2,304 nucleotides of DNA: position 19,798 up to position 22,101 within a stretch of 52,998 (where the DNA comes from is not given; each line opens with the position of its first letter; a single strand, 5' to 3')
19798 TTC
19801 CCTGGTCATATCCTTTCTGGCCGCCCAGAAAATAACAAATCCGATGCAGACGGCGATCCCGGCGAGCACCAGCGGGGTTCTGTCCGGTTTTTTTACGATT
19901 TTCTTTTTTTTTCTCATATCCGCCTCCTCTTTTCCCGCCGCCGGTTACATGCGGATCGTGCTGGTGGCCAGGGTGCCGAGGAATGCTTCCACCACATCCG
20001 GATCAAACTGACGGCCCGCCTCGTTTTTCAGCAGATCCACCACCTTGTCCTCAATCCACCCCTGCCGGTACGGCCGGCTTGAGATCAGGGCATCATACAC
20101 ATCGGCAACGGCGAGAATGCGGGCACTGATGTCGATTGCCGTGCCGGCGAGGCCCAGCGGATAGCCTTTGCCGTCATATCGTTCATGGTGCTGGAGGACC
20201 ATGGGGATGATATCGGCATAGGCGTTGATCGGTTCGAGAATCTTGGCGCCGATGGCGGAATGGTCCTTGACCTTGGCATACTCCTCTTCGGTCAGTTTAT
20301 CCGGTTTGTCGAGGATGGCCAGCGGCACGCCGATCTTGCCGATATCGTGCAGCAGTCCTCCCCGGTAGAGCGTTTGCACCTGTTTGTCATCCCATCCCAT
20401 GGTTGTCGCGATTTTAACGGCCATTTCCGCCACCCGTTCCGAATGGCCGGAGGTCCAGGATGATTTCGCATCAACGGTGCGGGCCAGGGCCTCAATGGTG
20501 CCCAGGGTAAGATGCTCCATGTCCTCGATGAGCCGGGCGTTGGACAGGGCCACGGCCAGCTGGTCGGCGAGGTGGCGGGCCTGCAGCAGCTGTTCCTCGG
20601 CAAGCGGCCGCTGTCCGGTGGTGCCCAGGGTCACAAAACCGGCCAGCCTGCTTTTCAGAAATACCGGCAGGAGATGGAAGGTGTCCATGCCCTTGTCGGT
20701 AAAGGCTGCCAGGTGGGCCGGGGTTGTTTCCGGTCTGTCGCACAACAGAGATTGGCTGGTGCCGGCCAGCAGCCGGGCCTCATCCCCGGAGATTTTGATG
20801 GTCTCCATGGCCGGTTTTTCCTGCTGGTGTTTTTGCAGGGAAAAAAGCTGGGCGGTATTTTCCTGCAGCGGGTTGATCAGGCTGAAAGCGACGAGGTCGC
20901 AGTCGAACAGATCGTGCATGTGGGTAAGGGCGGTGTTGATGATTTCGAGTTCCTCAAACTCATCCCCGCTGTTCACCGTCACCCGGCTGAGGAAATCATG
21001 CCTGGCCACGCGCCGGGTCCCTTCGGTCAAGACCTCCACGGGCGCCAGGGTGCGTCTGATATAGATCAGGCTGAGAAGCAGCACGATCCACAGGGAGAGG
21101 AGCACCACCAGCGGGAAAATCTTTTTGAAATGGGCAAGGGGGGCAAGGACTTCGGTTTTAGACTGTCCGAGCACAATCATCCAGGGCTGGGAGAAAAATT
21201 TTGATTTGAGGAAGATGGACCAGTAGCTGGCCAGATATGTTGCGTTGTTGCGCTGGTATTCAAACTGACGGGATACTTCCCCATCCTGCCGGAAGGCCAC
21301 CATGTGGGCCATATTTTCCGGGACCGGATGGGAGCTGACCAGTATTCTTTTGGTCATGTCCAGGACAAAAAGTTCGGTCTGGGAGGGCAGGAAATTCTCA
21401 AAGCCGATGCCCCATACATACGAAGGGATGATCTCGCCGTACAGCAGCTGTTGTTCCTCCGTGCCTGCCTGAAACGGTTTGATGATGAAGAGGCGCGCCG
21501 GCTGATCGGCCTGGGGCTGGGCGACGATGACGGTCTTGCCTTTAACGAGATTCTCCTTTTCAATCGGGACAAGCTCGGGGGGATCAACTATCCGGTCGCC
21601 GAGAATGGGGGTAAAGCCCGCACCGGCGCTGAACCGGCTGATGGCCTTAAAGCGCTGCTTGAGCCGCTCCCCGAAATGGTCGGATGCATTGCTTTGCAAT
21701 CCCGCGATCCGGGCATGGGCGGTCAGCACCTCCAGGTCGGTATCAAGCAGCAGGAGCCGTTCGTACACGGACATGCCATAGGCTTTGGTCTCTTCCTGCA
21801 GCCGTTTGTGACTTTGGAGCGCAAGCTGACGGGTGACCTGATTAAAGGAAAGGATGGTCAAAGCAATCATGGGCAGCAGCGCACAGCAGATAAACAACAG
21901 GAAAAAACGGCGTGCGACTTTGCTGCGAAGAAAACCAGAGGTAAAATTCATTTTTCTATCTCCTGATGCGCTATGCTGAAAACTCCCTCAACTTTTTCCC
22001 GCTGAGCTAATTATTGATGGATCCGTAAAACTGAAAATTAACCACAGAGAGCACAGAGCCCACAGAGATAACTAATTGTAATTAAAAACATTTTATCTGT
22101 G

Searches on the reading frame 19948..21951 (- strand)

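Call 62: search_protein_families(library=pfam, proteins=[window:19948-21951:-], max_evalue=0.00001)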
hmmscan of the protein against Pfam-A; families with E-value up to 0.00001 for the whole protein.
window:19948-21951:- (668 aa): 4 families
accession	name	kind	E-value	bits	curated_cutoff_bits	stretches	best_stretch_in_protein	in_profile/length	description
PF13487.12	HD_5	-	7.8e-40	136.8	27.2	1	489-653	3-170/170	HD domain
PF01966.28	HD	-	2.3e-21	76.7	22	1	501-621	2-115/116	HD domain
PF00672.30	HAMP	-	1.5e-06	28.8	25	1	297-335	2-40/53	HAMP domain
PF08668.18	HDOD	-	6.9e-06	26.1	22.9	0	491-567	88-160/196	HDOD domain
